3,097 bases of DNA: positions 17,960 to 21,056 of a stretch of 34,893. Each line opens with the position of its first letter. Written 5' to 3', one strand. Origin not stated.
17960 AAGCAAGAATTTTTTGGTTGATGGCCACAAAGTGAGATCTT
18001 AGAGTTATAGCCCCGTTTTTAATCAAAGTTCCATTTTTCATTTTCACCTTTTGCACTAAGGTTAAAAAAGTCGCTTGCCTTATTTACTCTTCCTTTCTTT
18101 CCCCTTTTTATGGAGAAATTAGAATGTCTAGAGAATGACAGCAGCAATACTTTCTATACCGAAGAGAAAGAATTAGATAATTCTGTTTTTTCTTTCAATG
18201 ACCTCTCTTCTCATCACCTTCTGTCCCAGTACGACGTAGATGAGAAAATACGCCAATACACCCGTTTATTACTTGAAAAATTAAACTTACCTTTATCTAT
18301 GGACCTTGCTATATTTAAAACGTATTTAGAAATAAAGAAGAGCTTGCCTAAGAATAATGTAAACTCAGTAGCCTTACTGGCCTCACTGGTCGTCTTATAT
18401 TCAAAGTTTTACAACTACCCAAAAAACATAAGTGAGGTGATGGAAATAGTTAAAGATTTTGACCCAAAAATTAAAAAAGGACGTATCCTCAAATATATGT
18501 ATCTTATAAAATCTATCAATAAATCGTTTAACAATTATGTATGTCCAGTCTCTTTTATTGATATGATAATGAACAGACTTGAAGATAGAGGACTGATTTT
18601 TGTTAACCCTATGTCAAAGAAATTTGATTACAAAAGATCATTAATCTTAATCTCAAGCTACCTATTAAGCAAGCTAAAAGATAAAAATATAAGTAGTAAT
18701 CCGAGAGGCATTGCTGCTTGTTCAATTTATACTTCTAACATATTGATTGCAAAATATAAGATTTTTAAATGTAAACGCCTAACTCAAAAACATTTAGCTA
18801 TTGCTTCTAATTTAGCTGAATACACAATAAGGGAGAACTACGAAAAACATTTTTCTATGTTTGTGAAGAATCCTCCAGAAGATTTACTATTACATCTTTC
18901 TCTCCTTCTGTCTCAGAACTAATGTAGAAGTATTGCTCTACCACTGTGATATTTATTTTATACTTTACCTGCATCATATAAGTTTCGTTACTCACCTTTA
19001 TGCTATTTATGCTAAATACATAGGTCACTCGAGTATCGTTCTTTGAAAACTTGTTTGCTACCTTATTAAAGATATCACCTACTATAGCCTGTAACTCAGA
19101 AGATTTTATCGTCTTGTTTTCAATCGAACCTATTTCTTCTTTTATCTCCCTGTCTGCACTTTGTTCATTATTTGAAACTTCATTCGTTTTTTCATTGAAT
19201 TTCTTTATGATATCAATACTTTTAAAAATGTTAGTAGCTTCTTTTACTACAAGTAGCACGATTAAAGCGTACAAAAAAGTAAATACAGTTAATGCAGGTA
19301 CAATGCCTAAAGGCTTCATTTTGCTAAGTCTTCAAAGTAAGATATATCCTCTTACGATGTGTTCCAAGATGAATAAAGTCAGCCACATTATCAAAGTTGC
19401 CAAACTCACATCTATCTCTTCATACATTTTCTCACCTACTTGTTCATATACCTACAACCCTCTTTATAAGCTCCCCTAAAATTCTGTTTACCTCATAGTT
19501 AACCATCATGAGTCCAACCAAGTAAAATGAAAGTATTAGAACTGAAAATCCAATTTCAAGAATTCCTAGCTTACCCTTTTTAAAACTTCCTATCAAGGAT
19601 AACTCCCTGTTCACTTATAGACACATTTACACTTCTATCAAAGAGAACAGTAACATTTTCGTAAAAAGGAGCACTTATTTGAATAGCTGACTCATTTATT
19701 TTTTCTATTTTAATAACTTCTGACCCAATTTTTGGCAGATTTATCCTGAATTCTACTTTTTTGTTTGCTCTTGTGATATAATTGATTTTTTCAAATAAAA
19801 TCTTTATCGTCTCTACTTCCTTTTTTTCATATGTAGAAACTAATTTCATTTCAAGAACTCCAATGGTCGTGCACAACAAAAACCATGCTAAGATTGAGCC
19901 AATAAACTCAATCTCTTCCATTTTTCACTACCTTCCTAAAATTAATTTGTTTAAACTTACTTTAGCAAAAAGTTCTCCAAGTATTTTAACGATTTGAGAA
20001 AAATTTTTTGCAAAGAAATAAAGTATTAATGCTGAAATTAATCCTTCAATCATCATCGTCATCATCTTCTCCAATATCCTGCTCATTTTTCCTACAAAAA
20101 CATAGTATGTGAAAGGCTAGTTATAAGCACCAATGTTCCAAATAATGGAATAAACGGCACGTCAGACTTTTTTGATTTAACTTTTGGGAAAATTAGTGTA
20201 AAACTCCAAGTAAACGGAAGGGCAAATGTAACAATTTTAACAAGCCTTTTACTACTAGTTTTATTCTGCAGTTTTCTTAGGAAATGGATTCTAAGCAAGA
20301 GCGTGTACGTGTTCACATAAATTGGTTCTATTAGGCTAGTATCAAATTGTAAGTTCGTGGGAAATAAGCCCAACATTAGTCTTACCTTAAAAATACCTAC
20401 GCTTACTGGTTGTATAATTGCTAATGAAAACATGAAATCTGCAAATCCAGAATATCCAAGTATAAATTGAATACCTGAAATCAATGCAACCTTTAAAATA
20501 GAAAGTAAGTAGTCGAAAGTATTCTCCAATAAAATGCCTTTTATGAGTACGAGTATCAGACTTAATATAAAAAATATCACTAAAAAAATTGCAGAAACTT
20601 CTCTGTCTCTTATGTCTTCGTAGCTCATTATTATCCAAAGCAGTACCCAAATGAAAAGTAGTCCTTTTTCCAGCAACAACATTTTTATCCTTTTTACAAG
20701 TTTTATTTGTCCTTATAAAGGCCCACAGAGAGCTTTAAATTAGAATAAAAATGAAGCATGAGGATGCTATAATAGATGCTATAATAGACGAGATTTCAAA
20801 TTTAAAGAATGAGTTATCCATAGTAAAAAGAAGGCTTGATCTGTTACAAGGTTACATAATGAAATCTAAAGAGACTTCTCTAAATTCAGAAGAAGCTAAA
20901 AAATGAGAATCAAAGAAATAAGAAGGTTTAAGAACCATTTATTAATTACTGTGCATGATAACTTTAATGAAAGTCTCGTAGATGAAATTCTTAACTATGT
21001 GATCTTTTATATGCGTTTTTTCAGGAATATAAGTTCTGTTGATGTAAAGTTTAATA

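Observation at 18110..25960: Composite type-IV-filament-like locus: Tad/Flp-type pilus genes and a membrane-anchored HerA/VirB4-like ATPase in two divergent operons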

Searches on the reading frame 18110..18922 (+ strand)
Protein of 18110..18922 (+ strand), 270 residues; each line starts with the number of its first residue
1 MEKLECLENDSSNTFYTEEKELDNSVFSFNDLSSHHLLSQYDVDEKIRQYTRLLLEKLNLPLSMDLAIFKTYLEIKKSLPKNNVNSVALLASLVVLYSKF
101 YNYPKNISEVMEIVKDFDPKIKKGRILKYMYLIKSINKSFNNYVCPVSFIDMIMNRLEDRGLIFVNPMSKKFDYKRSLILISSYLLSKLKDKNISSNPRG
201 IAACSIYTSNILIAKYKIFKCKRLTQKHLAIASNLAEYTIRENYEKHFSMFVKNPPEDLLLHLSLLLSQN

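Call 3: search_protein_families(library=pfam, max_evalue=1, proteins=[window:18110-18922:+])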
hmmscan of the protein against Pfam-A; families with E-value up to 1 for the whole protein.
window:18110-18922:+ (270 aa): 1 family
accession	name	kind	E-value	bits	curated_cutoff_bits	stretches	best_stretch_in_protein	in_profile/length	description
PF14372.11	hAT-like_RNase-H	-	0.01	16.5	27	1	68-134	11-78/100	hAT-like transposase, RNase-H fold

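Call 4: search_protein_families(library=ncbifam, max_evalue=1, proteins=[window:18110-18922:+])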
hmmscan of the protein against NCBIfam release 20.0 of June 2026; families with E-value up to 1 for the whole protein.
window:18110-18922:+ (270 aa): 1 family
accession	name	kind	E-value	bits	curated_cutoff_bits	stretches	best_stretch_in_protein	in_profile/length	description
NF001658.0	PRK00423.1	subfamily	0.0002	20.6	384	1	164-245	224-300/312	transcription initiation factor IIB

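Call 95: search_protein_families(library=padloc, max_evalue=0.001, proteins=[window:18110-18919:+])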
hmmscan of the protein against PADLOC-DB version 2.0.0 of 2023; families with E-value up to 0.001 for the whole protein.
window:18110-18919:+ (270 aa): 0 families

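Call 96: search_protein_families(library=phrogs, max_evalue=0.001, proteins=[window:18110-18919:+])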
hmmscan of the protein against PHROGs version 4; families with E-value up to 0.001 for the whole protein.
window:18110-18919:+ (270 aa): 0 families

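Call 104: search_solved_structures(query=A11, max_evalue=0.01)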
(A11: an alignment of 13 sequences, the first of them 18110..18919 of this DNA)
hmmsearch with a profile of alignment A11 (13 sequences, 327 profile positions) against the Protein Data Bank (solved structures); distinct sequences matched with E-value up to 0.01: 19.
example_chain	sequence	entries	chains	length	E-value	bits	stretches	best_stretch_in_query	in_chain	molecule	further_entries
29vf_M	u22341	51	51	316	2.6e-16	63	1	25-312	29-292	Transcription initiation factor IIB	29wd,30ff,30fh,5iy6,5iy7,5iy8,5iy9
1ais_B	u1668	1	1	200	2.4e-13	53.3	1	107-314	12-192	PROTEIN (TRANSCRIPTION INITIATION FACTOR IIB)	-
1d3u_B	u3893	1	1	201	2.6e-13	53.1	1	107-314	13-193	TRANSCRIPTION INITIATION FACTOR IIB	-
5wh1_A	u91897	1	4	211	9.8e-13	51.2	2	99-226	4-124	Transcription initiation factor IIB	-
2phg_A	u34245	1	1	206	1.5e-12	50.6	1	108-312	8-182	Transcription initiation factor IIB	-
1tfb_A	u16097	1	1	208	1.5e-12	50.6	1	106-312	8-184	TFIIB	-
1c9b_A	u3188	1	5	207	1.6e-12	50.6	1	107-312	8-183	GENERAL TRANSCRIPTION FACTOR IIB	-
1vol_A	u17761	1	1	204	1.6e-10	44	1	260-312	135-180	PROTEIN (TRANSCRIPTION FACTOR IIB (TFIIB))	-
3k7a_M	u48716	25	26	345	3.4e-08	36.3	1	12-175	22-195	Transcription initiation factor IIB | TRANSCRIPTION INITIATION FACTOR IIB, SUA7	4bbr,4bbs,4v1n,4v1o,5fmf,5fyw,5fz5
7o4i_M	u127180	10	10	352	3.7e-08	36.2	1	12-175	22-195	Transcription initiation factor IIB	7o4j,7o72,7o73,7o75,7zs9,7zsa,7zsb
8ity_V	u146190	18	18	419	3.7e-07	32.9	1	100-173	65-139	Transcription factor IIIB 50 kDa subunit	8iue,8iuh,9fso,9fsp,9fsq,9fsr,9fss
6eu0_Z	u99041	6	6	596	6.2e-07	32.2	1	14-162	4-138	Transcription factor IIIB 70 kDa subunit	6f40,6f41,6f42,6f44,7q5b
6cnb_R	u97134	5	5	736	7.4e-07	31.9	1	14-162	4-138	Transcription factor IIIB 70 kDa subunit,TATA-box-binding protein,Transcription factor III | Transcription factor IIIB 70 kDa subunit,TATA-box-binding protein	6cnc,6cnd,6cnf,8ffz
6p8e_A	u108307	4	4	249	0.00032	23.3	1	127-228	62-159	G1/S-specific cyclin-D1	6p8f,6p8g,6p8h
2w9z_A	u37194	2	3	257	0.00034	23.2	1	127-228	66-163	G1/S-SPECIFIC CYCLIN-D1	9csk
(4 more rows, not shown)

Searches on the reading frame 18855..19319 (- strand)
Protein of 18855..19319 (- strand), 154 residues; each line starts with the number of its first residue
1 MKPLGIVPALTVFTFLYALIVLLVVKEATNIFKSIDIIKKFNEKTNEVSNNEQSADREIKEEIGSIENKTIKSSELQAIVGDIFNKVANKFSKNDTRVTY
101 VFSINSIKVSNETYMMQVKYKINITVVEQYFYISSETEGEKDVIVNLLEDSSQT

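Call 3: search_protein_families(library=pfam, max_evalue=1, proteins=[window:18855-19319:-])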
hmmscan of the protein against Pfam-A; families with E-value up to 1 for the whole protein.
window:18855-19319:- (154 aa): 4 families
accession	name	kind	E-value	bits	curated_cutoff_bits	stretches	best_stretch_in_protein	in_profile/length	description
PF01594.21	AI-2E_transport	-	0.018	14.7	34.3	1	10-102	61-148/327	AI-2E family transporter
PF04781.17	DUF627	-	0.036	14.5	27.6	1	59-108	17-64/108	Protein of unknown function (DUF627)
PF03614.18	Flag1_repress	-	0.078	13.2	24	1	17-124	27-132/170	Repressor of phase-1 flagellin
PF00293.34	NUDIX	-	0.26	11.7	21.1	1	52-103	45-92/134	NUDIX domain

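Call 4: search_protein_families(library=ncbifam, max_evalue=1, proteins=[window:18855-19319:-])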
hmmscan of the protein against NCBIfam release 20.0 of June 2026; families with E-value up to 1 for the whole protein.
window:18855-19319:- (154 aa): 1 family
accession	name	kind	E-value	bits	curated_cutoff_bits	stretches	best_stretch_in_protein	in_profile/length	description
NF005411.0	PRK06975.1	equivalog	0.076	11.3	414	1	14-94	327-404/660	fused uroporphyrinogen-III synthase HemD/membrane protein HemX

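Call 95: search_protein_families(library=padloc, max_evalue=0.001, proteins=[window:18855-19316:-])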
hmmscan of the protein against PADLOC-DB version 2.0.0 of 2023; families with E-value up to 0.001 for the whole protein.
window:18855-19316:- (153 aa): 0 families

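Call 96: search_protein_families(library=phrogs, max_evalue=0.001, proteins=[window:18855-19316:-])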
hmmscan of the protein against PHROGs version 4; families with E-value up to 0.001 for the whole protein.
window:18855-19316:- (153 aa): 0 families

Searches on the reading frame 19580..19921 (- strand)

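Call 3: search_protein_families(library=pfam, max_evalue=1, proteins=[window:19580-19921:-])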
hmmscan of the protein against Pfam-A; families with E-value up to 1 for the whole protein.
window:19580-19921:- (113 aa): 0 families

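Call 4: search_protein_families(library=ncbifam, max_evalue=1, proteins=[window:19580-19921:-])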
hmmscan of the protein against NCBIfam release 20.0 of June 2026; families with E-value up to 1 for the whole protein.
window:19580-19921:- (113 aa): 3 families
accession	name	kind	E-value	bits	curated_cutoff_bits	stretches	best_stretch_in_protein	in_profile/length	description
NF041479.2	spor_membprot_YtrI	equivalog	0.0068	16.3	125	1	6-90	20-102/166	sporulation membrane protein YtrI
NF040494.1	nitrored_ArsF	subfamily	0.06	13.7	60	1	17-56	15-54/106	nitrophenyl compound nitroreductase subunit ArsF family protein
NF008009.0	PRK10738.1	equivalog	0.13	12.1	138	1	53-103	78-128/134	OsmC family protein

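Call 95: search_protein_families(library=padloc, max_evalue=0.001, proteins=[window:19580-19918:-])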
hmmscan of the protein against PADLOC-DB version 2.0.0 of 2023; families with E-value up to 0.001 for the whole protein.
window:19580-19918:- (112 aa): 0 families

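Call 96: search_protein_families(library=phrogs, max_evalue=0.001, proteins=[window:19580-19918:-])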
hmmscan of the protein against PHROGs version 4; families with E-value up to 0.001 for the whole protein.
window:19580-19918:- (112 aa): 0 families

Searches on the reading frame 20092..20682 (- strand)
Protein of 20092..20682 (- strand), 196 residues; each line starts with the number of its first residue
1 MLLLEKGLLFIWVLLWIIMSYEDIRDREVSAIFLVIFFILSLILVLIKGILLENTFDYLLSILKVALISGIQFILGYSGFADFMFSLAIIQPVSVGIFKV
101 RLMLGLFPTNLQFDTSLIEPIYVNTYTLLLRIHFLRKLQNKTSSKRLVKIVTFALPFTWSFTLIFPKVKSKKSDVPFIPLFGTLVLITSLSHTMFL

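Call 3: search_protein_families(library=pfam, max_evalue=1, proteins=[window:20092-20682:-])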
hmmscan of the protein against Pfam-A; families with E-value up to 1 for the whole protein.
window:20092-20682:- (196 aa): 2 families
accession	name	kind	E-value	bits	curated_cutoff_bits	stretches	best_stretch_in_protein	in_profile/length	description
PF09874.14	DUF2101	-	0.27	11.4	22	1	32-115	38-119/206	Predicted membrane protein (DUF2101)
PF01478.23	Peptidase_A24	-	0.44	11.5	26.5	1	12-89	3-79/104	Type IV leader peptidase family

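Call 4: search_protein_families(library=ncbifam, max_evalue=1, proteins=[window:20092-20682:-])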
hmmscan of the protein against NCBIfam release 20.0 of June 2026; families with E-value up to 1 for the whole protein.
window:20092-20682:- (196 aa): 0 families

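Call 35: search_solved_structures(query=A4, max_evalue=10, show_alignments=2)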
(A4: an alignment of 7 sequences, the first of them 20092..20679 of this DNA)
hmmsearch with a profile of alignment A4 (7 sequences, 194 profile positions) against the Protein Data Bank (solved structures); distinct sequences matched with E-value up to 10: 0.

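Call 38: search_protein_families(library=pfam, alignment_id=A4, max_evalue=1)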
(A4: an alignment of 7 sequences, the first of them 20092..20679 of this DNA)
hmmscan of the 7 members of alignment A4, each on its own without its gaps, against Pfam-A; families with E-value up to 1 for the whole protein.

A. member 1, window:20092-20679:- (195 aa): 2 families
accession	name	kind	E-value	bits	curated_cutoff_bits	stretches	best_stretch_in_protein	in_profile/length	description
PF01478.23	Peptidase_A24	-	0.43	11.5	26.5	1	11-88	3-79/104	Type IV leader peptidase family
PF09874.14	DUF2101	-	0.57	10.3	22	1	31-114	38-119/206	Predicted membrane protein (DUF2101)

B. families by the number of members that match (of 7 scanned): 3 families
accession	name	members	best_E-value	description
PF01478.23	Peptidase_A24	2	0.0069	Type IV leader peptidase family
PF16339.10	DUF4969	1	0.5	Domain of unknown function (DUF4969)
PF09874.14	DUF2101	1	0.57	Predicted membrane protein (DUF2101)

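Call 95: search_protein_families(library=padloc, max_evalue=0.001, proteins=[window:20092-20679:-])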
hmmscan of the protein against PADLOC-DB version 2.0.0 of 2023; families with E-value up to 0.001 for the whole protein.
window:20092-20679:- (195 aa): 0 families

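Call 96: search_protein_families(library=phrogs, max_evalue=0.001, proteins=[window:20092-20679:-])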
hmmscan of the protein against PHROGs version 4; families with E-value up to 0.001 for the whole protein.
window:20092-20679:- (195 aa): 0 families

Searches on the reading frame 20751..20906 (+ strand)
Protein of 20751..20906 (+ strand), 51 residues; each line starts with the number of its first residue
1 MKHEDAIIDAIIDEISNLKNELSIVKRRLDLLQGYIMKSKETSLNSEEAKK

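Call 3: search_protein_families(library=pfam, max_evalue=1, proteins=[window:20751-20906:+])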
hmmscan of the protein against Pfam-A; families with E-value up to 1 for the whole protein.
window:20751-20906:+ (51 aa): 1 family
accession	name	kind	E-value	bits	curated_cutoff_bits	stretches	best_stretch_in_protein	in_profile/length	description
PF16888.10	YwqH-like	-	0.014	16.1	33.7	1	3-37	85-119/123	YwqH-like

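Call 4: search_protein_families(library=ncbifam, max_evalue=1, proteins=[window:20751-20906:+])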
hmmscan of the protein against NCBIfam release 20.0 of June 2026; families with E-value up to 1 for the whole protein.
window:20751-20906:+ (51 aa): 1 family
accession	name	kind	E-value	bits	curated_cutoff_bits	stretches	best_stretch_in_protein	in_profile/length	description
NF002375.0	PRK01371.1-2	equivalog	0.0048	17.1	137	1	6-40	75-109/137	sec-independent translocase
